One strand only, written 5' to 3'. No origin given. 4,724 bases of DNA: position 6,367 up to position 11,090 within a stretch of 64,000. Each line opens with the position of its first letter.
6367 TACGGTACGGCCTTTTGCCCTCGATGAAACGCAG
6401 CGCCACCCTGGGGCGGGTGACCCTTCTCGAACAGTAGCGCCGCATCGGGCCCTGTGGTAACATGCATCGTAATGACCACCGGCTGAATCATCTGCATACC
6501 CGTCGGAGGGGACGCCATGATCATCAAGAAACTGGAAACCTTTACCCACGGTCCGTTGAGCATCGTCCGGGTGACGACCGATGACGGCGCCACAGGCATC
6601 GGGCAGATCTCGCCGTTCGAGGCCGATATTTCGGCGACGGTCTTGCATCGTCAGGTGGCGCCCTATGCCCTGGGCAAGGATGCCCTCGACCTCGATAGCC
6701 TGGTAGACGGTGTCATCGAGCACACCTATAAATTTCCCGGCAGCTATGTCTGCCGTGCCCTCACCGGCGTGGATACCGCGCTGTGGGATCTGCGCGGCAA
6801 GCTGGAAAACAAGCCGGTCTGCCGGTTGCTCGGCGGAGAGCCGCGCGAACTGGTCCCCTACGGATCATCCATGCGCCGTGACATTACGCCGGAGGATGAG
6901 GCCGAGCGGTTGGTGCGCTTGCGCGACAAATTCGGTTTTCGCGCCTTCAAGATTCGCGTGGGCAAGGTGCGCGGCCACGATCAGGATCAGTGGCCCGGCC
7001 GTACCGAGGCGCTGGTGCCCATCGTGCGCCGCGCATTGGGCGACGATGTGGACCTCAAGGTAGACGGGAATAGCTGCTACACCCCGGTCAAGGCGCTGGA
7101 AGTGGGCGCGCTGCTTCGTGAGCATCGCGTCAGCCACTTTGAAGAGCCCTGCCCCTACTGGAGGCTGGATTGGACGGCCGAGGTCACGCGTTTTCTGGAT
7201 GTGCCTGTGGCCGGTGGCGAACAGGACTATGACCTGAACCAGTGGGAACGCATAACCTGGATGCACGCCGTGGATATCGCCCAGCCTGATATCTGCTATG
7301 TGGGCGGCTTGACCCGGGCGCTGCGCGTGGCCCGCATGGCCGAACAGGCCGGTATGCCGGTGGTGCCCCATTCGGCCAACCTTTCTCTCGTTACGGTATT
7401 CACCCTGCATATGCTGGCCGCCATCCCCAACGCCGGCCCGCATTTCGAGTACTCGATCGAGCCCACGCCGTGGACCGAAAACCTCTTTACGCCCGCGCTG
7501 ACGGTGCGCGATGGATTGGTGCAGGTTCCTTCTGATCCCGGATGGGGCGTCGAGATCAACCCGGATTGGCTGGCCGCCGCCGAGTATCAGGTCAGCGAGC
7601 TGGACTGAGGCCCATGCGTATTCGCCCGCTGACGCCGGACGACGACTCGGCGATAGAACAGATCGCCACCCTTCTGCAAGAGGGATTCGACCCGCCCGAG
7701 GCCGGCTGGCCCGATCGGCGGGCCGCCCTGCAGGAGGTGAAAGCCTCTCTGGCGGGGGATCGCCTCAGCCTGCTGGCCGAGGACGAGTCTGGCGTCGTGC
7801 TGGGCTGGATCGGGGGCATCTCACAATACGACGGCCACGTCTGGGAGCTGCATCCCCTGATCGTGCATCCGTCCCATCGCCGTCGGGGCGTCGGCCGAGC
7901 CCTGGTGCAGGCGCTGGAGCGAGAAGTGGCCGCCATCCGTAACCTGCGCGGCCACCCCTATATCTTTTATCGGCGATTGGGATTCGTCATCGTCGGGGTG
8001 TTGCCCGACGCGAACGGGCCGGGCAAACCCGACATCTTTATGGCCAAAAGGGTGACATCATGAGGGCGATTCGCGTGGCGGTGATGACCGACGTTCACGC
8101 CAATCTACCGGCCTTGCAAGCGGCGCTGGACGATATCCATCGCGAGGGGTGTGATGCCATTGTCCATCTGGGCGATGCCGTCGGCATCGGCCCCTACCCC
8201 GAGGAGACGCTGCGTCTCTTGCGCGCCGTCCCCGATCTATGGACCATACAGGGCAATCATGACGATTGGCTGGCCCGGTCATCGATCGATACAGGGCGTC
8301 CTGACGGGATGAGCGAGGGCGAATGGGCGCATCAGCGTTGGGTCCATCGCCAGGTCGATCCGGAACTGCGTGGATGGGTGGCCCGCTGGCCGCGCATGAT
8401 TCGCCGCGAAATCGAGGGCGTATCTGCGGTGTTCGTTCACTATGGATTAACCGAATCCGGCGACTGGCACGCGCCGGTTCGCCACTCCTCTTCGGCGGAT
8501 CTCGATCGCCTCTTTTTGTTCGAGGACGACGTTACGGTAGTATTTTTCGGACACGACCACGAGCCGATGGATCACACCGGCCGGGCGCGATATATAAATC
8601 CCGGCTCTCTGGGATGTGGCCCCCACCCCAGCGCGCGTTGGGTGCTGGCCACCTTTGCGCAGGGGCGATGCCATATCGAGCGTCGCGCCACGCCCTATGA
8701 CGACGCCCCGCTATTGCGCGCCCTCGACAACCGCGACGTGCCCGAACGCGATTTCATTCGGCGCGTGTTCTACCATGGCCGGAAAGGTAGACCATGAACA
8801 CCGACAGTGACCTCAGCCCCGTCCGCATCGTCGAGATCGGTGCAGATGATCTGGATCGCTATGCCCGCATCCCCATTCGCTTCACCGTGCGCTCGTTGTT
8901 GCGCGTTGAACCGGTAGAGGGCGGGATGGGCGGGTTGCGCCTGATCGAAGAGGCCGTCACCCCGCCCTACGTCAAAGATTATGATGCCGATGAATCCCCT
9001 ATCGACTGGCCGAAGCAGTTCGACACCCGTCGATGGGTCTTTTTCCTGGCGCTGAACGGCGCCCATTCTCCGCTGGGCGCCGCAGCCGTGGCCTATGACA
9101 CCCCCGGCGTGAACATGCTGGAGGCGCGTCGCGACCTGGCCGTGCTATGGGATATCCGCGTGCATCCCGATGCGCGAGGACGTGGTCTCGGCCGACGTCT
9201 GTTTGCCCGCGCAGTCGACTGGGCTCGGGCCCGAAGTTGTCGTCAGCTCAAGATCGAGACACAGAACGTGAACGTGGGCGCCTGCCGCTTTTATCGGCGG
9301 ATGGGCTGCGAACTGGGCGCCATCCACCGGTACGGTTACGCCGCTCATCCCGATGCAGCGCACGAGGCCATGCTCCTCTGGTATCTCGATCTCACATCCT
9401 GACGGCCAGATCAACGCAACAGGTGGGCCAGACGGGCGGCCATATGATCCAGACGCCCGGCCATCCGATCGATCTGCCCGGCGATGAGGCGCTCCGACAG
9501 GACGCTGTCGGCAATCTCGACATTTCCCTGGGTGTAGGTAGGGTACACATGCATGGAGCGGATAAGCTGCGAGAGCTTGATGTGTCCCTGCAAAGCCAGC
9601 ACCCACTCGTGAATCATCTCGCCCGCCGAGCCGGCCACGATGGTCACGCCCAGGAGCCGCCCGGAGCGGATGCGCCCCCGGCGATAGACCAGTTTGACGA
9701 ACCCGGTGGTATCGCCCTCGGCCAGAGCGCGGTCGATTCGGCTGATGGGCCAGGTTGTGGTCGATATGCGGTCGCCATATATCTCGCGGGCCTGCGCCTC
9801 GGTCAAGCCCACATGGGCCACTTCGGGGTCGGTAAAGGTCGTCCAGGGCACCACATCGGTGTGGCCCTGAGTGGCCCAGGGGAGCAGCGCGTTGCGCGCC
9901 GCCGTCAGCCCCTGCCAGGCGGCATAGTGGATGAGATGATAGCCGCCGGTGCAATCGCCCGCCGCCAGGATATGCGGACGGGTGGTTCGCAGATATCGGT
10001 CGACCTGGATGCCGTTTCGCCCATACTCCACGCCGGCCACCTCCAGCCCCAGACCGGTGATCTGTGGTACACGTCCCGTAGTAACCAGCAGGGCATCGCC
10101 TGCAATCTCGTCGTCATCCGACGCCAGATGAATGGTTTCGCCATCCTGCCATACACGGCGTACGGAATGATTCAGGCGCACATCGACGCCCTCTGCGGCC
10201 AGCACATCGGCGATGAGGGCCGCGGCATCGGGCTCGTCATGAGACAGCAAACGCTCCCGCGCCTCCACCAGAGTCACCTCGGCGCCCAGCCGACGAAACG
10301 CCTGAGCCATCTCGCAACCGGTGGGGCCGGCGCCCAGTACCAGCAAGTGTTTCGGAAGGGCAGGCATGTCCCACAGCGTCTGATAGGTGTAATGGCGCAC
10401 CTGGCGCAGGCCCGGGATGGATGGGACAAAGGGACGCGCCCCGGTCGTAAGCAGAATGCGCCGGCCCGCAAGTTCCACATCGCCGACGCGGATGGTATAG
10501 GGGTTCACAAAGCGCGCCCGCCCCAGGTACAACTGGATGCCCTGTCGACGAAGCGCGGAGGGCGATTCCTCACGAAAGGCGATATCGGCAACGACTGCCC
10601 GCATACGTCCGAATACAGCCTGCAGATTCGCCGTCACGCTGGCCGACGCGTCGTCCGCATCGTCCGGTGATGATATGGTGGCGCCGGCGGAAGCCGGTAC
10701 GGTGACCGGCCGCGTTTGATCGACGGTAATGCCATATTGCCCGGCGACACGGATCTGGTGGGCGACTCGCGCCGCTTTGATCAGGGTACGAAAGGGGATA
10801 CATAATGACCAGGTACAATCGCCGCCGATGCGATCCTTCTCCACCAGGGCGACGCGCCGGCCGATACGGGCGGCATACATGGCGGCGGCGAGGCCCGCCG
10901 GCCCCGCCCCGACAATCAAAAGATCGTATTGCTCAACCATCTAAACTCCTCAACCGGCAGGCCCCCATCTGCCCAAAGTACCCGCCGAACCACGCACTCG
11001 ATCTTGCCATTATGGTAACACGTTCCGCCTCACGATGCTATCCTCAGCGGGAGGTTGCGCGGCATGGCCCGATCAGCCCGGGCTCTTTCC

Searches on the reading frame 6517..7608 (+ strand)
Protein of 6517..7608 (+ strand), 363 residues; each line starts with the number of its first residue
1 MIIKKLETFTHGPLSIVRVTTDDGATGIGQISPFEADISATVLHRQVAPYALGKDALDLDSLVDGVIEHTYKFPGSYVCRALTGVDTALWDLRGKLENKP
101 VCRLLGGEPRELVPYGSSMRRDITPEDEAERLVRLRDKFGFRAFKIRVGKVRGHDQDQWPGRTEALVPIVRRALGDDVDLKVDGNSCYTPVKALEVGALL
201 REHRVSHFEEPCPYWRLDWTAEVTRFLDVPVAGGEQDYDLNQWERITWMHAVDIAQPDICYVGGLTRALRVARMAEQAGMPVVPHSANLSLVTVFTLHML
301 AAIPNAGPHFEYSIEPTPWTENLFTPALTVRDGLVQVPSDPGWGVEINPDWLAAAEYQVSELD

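Call 69: search_protein_families(library=pfam, proteins=[window:6517-7608:+], max_evalue=0.00001)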
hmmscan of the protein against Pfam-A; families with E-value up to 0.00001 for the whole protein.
window:6517-7608:+ (363 aa): 2 families
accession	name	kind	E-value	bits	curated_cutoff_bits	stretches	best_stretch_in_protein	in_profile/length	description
PF13378.12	MR_MLE_C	-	3.7e-56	190.7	29.4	1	129-350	3-218/219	Enolase C-terminal domain-like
PF02746.21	MR_MLE_N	-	4e-13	50.1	22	1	8-106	22-117/117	Mandelate racemase / muconate lactonizing enzyme, N-terminal domain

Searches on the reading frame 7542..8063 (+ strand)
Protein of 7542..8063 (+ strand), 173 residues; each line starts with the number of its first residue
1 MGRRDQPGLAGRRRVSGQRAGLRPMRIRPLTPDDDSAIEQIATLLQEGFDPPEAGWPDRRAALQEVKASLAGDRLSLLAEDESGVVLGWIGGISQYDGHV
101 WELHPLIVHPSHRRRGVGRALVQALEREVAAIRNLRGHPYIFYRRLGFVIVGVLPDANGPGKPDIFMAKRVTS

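Call 69: search_protein_families(library=pfam, proteins=[window:7542-8063:+], max_evalue=0.00001)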
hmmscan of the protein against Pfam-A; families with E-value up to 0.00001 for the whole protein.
window:7542-8063:+ (173 aa): 3 families
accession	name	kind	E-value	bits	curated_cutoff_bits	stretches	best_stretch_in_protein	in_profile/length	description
PF00583.31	Acetyltransf_1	-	2.2e-13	50.9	20.7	1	51-131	11-90/116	Acetyltransferase (GNAT) family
PF13508.13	Acetyltransf_7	-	8.3e-13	49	27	1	77-149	6-83/84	Acetyltransferase (GNAT) domain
PF13673.13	Acetyltransf_10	-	3.1e-06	27.6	23.6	1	64-152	20-111/128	Acetyltransferase (GNAT) domain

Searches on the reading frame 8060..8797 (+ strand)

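Call 6: search_protein_families(library=pfam, proteins=[window:8060-8797:+], max_evalue=0.01)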
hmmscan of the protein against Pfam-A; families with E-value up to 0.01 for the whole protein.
window:8060-8797:+ (245 aa): 3 families
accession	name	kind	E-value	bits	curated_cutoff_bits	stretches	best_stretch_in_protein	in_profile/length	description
PF12850.12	Metallophos_2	-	2.5e-19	70.2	27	1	5-195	2-147/154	Calcineurin-like phosphoesterase superfamily domain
PF00149.33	Metallophos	-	7.9e-17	62.7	21.5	1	4-169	1-191/191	Calcineurin-like phosphoesterase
PF17940.6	TetR_C_31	-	0.0047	17.5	27.4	0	17-57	38-77/107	Tetracyclin repressor-like, C-terminal domain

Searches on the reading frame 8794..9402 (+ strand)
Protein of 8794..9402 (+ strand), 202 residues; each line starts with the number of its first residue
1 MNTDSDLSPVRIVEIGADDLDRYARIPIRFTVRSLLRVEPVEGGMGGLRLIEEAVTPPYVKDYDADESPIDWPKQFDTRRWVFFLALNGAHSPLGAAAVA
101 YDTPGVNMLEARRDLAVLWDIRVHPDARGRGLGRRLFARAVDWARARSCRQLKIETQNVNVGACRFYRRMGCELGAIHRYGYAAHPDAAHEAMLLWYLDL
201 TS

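Call 6: search_protein_families(library=pfam, proteins=[window:8794-9402:+], max_evalue=0.01)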
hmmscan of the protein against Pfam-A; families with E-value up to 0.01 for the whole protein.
window:8794-9402:+ (202 aa): 6 families
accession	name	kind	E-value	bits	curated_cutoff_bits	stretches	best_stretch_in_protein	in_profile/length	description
PF00583.31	Acetyltransf_1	-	2.6e-17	63.6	20.7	1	56-171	9-115/116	Acetyltransferase (GNAT) family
PF13508.13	Acetyltransf_7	-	1.1e-10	42.1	27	1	95-171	16-81/84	Acetyltransferase (GNAT) domain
PF13673.13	Acetyltransf_10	-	0.00013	22.4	23.6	1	108-171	45-106/128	Acetyltransferase (GNAT) domain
PF14542.12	Acetyltransf_CG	-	0.00037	21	30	1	114-148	23-57/80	GCN5-related N-acetyl-transferase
PF08445.16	FR47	-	0.00037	20.9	22.1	1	112-174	18-79/86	FR47-like protein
PF13302.13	Acetyltransf_3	-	0.0012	20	25.4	1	77-172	50-137/138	Acetyltransferase (GNAT) domain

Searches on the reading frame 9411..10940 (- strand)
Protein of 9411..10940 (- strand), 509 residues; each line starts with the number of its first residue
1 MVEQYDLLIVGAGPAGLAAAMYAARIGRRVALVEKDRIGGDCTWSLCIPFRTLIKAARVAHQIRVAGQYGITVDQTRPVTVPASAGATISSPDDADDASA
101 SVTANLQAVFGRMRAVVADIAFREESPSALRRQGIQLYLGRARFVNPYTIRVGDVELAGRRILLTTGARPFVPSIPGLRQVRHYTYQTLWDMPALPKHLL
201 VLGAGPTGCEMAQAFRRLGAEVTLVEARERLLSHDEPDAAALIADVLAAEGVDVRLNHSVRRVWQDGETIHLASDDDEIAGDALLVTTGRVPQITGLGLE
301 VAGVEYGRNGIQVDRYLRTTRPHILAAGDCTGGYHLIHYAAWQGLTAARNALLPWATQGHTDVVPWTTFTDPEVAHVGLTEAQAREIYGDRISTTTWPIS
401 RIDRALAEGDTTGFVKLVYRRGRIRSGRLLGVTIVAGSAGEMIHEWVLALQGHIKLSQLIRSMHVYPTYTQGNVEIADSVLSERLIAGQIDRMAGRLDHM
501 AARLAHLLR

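Call 6: search_protein_families(library=pfam, proteins=[window:9411-10940:-], max_evalue=0.01)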
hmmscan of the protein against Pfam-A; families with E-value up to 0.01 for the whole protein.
window:9411-10940:- (509 aa): 19 families
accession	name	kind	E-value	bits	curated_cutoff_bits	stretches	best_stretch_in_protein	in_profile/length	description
PF07992.20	Pyr_redox_2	-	4e-61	207.4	26.1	1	5-344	1-291/291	Pyridine nucleotide-disulphide oxidoreductase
PF02852.28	Pyr_redox_dim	-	1.9e-27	96.1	25.3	1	364-471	1-104/110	Pyridine nucleotide-disulphide oxidoreductase, dimerisation domain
PF00070.33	Pyr_redox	-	2e-22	79.9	22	1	198-270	1-77/82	Pyridine nucleotide-disulphide oxidoreductase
PF13738.12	Pyr_redox_3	-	1.3e-13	51.3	30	2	156-295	122-272/305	Pyridine nucleotide-disulphide oxidoreductase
PF12831.13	FAD_oxidored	-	1.5e-13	51.3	27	1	6-59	1-56/416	FAD dependent oxidoreductase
PF13450.12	NAD_binding_8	-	1.1e-12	48.5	21.9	2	9-43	1-36/68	NAD(P)-binding Rossmann-like domain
PF03486.20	HI0933_like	-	3.4e-11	43.5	50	1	6-37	2-33/244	HI0933-like protein Rossmann domain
PF01134.28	GIDA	-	5e-11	42.7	22.1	1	6-76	1-70/391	Glucose inhibited division protein A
PF01266.30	DAO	-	2.7e-10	40.7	27.9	1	6-44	1-40/353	FAD dependent oxidoreductase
PF01494.25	FAD_binding_3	-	6.3e-09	35.9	22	1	5-37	2-34/349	FAD binding domain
PF00890.30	FAD_binding_2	-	4.1e-08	33.3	20.4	1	6-45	1-41/414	FAD binding domain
PF05834.18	Lycopene_cycl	-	5.1e-07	29.5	23.4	0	6-45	1-45/380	Lycopene cyclase protein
PF01262.27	AlaDh_PNT_C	-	6e-07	29.5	23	0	196-233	28-65/214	Alanine dehydrogenase/PNT, C-terminal domain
PF01946.23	Thi4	-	1e-05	25.3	26.2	1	5-55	18-69/235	Thi4 family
PF13478.12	XdhC_C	-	3.7e-05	24.7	29.7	0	199-239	1-42/125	XdhC Rossmann domain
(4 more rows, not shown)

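Call 76: find_homologous_proteins(query=window:9411-10940:-, max_evalue=1e-100)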
Query window:9411-10940:- (509 aa): 1108 proteins with E <= 1e-100 among 8000 candidates; the best 120 are listed.
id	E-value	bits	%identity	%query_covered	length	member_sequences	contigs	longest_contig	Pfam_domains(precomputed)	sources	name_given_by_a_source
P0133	0.0e+0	1130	100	100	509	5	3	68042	PF13450.13,PF13478.13,PF07992.21,PF00070.34,PF03486.21,PF05834.19,PF01134.29,PF01494.26,PF12831.14,PF01946.24,PF01266.31,PF00890.31,PF02852.29,PF13738.13,PF01262.28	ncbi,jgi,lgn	ncbi:MAG: FAD-dependent oxidoreductase [Anaerolineae bacterium]|jgi:pyruvate/2-oxoglutarate dehydrog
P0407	1.6e-244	830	73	100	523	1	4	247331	PF13450.13,PF07992.21,PF00070.34,PF03486.21,PF05834.19,PF01134.29,PF01494.26,PF12831.14,PF01946.24,PF01266.31,PF00890.31,PF02852.29,PF13738.13,PF01262.28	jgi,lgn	jgi:pyruvate/2-oxoglutarate dehydrogenase complex dihydrolipoamide dehydrogenase (E3) component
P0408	7.6e-168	577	54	97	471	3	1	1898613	PF13450.13,PF07992.21,PF00070.34,PF03486.21,PF05834.19,PF01134.29,PF01494.26,PF12831.14,PF01266.31,PF00890.31,PF02852.29,PF13738.13,PF01262.28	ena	-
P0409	1.7e-164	566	53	97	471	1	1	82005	PF13450.13,PF07992.21,PF00070.34,PF03486.21,PF01134.29,PF01494.26,PF12831.14,PF01266.31,PF00890.31,PF02852.29,PF13738.13,PF01262.28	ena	-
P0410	6.8e-163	561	53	98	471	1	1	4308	PF13450.13,PF07992.21,PF00070.34,PF03486.21,PF05834.19,PF01134.29,PF01494.26,PF12831.14,PF01946.24,PF01266.31,PF00890.31,PF02852.29,PF13738.13,PF01262.28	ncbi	-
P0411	4.9e-162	558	54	94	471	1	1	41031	PF13450.13,PF07992.21,PF00070.34,PF03486.21,PF01134.29,PF01494.26,PF12831.14,PF01266.31,PF00890.31,PF02852.29,PF13738.13,PF01262.28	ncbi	-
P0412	5.3e-162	558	53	98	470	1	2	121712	PF13450.13,PF07992.21,PF00070.34,PF03486.21,PF05834.19,PF01134.29,PF01494.26,PF12831.14,PF01946.24,PF01266.31,PF00890.31,PF02852.29,PF13738.13,PF01262.28,PF02737.25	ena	-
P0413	6.2e-162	558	53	98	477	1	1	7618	PF01266.31,PF13450.13,PF00890.31,PF02852.29,PF07992.21,PF00070.34,PF13738.13,PF01262.28,PF01134.29,PF01494.26,PF12831.14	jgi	jgi:pyruvate/2-oxoglutarate dehydrogenase complex dihydrolipoamide dehydrogenase (E3) component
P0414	9.3e-162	557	52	97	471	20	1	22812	PF13450.13,PF07992.21,PF00070.34,PF03486.21,PF01134.29,PF01494.26,PF12831.14,PF01266.31,PF00890.31,PF02852.29,PF13738.13,PF01262.28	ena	-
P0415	7.2e-161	554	54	97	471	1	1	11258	PF01266.31,PF13450.13,PF02852.29,PF07992.21,PF00070.34,PF13738.13,PF03486.21,PF01262.28,PF01134.29,PF01494.26,PF12831.14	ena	-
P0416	8.1e-161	554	53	97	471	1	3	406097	PF02852.29,PF07992.21,PF00070.34,PF13738.13,PF03486.21,PF01262.28,PF01134.29,PF12831.14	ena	-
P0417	1.7e-160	553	52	95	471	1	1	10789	PF13450.13,PF07992.21,PF00070.34,PF03486.21,PF05834.19,PF01134.29,PF01494.26,PF12831.14,PF01946.24,PF01266.31,PF00890.31,PF02852.29,PF13738.13,PF01262.28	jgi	jgi:pyruvate/2-oxoglutarate dehydrogenase complex dihydrolipoamide dehydrogenase (E3) component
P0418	2.5e-160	552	53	98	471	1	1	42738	PF13450.13,PF07992.21,PF00070.34,PF03486.21,PF05834.19,PF01134.29,PF01494.26,PF12831.14,PF01946.24,PF01266.31,PF00890.31,PF02852.29,PF13738.13,PF01262.28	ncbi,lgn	-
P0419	4.8e-160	552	52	97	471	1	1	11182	PF13241.13,PF13450.13,PF07992.21,PF00070.34,PF03486.21,PF01134.29,PF01494.26,PF12831.14,PF01266.31,PF00890.31,PF02852.29,PF13738.13,PF01262.28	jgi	-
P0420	4.9e-160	551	53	96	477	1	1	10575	PF13450.13,PF07992.21,PF00070.34,PF03486.21,PF05834.19,PF01134.29,PF01494.26,PF12831.14,PF01946.24,PF01266.31,PF00890.31,PF02852.29,PF13738.13,PF01262.28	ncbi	-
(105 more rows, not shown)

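Call 77: find_encoding_contigs(protein=P0407, flank=6000, max_places=5)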
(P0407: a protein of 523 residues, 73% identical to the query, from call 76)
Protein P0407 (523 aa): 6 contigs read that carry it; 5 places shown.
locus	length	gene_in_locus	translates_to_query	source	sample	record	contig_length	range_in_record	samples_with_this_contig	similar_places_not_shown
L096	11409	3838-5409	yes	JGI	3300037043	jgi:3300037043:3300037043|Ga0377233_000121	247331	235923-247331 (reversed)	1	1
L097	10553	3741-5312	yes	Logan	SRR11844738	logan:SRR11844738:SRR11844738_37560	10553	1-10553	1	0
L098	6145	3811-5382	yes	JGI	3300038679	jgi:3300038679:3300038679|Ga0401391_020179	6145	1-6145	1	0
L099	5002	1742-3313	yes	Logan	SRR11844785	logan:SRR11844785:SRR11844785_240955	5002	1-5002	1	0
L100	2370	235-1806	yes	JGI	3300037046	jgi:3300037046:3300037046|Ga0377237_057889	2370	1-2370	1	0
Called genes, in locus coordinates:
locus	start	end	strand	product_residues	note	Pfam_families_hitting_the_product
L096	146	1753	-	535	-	PF00144:Beta-lactamase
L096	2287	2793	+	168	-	-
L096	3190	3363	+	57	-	-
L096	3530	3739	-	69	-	-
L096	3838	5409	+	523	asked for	PF00890:FAD_binding_2 (weak), PF01134:GIDA (weak), PF01266:DAO, PF07992:Pyr_redox_2, PF12831:FAD_oxidored, PF13738:Pyr_redox_3, PF00070:Pyr_redox, PF02852:Pyr_redox_dim, +6 more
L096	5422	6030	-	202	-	PF00583:Acetyltransf_1, PF13508:Acetyltransf_7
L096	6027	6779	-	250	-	PF00149:Metallophos, PF12850:Metallophos_2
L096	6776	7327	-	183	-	PF00583:Acetyltransf_1, PF13673:Acetyltransf_10, PF13508:Acetyltransf_7, PF08445:FR47 (weak)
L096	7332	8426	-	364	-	PF02746:MR_MLE_N, PF13378:MR_MLE_C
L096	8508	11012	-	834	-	PF13231:PMT_2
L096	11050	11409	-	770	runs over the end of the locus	PF09913:DUF2142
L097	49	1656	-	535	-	PF00144:Beta-lactamase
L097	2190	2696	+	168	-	-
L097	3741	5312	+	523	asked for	PF00890:FAD_binding_2 (weak), PF01134:GIDA (weak), PF01266:DAO, PF07992:Pyr_redox_2, PF12831:FAD_oxidored, PF13738:Pyr_redox_3, PF00070:Pyr_redox, PF02852:Pyr_redox_dim, +6 more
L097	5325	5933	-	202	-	PF00583:Acetyltransf_1, PF13508:Acetyltransf_7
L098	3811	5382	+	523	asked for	PF00890:FAD_binding_2 (weak), PF01134:GIDA (weak), PF01266:DAO, PF07992:Pyr_redox_2, PF12831:FAD_oxidored, PF13738:Pyr_redox_3, PF00070:Pyr_redox, PF02852:Pyr_redox_dim, +6 more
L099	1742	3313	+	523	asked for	PF00890:FAD_binding_2 (weak), PF01134:GIDA (weak), PF01266:DAO, PF07992:Pyr_redox_2, PF12831:FAD_oxidored, PF13738:Pyr_redox_3, PF00070:Pyr_redox, PF02852:Pyr_redox_dim, +6 more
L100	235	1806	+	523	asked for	PF00890:FAD_binding_2 (weak), PF01134:GIDA (weak), PF01266:DAO, PF07992:Pyr_redox_2, PF12831:FAD_oxidored, PF13738:Pyr_redox_3, PF00070:Pyr_redox, PF02852:Pyr_redox_dim, +6 more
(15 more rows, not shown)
